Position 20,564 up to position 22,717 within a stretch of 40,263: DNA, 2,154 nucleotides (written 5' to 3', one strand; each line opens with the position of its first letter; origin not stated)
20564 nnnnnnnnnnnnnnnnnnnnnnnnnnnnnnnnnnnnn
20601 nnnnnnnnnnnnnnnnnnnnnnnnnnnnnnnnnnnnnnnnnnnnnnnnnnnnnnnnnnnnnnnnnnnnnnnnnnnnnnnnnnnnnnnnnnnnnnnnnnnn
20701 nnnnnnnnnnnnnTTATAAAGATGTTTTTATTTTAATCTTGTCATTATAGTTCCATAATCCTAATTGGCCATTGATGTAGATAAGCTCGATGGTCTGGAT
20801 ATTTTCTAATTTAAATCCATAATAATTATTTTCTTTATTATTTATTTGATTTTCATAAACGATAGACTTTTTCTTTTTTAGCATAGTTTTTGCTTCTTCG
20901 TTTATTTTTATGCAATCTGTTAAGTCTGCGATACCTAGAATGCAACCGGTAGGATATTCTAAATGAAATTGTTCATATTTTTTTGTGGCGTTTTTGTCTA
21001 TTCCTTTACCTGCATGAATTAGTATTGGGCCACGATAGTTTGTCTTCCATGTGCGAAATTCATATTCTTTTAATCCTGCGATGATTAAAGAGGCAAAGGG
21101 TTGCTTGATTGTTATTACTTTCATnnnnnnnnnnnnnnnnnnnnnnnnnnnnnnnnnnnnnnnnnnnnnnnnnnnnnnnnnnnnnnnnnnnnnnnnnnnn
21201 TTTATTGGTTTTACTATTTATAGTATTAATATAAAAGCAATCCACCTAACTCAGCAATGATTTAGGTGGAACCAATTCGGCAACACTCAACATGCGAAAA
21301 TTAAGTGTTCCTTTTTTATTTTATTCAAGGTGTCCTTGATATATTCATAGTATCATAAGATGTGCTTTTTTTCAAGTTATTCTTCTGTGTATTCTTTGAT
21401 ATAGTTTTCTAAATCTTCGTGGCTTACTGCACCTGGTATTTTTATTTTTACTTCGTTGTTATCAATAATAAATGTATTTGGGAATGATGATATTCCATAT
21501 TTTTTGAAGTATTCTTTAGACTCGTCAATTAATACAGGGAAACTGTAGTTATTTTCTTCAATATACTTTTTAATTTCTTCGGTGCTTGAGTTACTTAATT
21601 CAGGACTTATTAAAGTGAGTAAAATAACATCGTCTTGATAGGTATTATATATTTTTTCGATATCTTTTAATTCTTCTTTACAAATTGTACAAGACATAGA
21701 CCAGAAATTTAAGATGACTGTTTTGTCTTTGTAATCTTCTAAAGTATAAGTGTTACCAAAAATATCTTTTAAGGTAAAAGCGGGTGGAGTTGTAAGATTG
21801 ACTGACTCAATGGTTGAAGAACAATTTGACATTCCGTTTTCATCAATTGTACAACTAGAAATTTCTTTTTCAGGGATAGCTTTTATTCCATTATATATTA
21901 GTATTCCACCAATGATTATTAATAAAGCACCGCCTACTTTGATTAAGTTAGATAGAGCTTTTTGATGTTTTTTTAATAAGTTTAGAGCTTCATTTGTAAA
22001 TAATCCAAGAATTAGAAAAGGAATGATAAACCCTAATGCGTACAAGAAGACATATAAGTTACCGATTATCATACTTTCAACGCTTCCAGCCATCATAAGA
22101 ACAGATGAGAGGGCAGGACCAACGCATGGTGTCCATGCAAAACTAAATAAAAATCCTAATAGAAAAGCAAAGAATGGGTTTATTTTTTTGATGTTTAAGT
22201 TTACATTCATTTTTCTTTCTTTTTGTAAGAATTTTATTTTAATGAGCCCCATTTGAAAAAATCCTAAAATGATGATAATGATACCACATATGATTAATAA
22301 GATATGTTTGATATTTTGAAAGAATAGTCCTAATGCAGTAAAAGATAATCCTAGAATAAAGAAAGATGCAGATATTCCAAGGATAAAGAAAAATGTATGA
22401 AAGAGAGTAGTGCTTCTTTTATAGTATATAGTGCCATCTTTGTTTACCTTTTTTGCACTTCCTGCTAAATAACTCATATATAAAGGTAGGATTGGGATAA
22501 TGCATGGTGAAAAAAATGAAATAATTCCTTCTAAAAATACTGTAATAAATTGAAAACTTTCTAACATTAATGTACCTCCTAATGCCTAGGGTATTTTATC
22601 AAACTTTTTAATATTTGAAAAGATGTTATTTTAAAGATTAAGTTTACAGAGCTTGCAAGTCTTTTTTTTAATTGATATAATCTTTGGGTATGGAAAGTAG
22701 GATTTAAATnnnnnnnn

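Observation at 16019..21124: Pnkp partnered with base-excision enzymes instead of Hen1: candidate excise/heal/seal module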

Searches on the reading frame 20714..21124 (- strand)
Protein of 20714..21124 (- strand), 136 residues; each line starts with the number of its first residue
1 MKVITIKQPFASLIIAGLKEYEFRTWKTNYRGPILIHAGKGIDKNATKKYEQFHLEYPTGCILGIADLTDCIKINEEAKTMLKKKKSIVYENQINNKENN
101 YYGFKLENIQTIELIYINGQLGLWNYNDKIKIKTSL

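Call 3: search_protein_families(library=pfam, proteins=[window:20714-21124:-], max_evalue=0.01)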
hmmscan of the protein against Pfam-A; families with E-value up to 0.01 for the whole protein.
window:20714-21124:- (136 aa): 1 family
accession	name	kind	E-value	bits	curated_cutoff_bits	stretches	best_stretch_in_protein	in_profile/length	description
PF04266.20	ASCH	-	5.2e-08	34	21.2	1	4-79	1-59/103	ASCH domain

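Call 4: search_protein_families(library=ncbifam, proteins=[window:20714-21124:-], max_evalue=0.01)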
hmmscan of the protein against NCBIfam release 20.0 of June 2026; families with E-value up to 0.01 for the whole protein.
window:20714-21124:- (136 aa): 0 families

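Call 6: search_protein_families(library=padloc, proteins=[window:20714-21124:-], max_evalue=0.01)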
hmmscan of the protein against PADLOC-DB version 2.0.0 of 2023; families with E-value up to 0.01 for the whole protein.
window:20714-21124:- (136 aa): 2 families
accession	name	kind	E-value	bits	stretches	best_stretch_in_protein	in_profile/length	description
PDLC04425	PDC-M11B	-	0.0027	16.2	1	3-27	4-28/132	-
PDLC04424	PDC-M11B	-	0.0037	15.2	1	4-38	12-47/142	-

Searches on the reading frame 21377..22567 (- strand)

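Call 3: search_protein_families(library=pfam, proteins=[window:21377-22567:-], max_evalue=0.01)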
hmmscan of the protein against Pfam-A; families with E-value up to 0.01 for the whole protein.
window:21377-22567:- (396 aa): 8 families
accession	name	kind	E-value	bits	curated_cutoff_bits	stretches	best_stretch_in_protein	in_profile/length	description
PF00578.27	AhpC-TSA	-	1.2e-21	77.4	26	1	262-372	6-119/124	AhpC/TSA family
PF02683.22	DsbD_TM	-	8.2e-18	64.9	27.1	1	8-196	6-190/219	Cytochrome C biogenesis protein transmembrane domain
PF08534.16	Redoxin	-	1.6e-14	54.4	26.6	1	262-373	7-127/148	Redoxin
PF13386.12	DsbD_2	-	9.3e-11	42.4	24.9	1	10-221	2-198/199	Cytochrome C biogenesis protein transmembrane region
PF13098.12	Thioredoxin_2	-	3.8e-09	37.3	27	1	282-389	6-103/104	Thioredoxin-like domain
PF00085.26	Thioredoxin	-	1.5e-08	35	23.5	1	341-392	52-103/103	Thioredoxin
PF13905.12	Thioredoxin_8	-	6.6e-08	33.2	27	1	282-371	2-91/94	Thioredoxin-like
PF00255.25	GSHPx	-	0.0063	16.5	27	0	264-339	4-82/108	Glutathione peroxidase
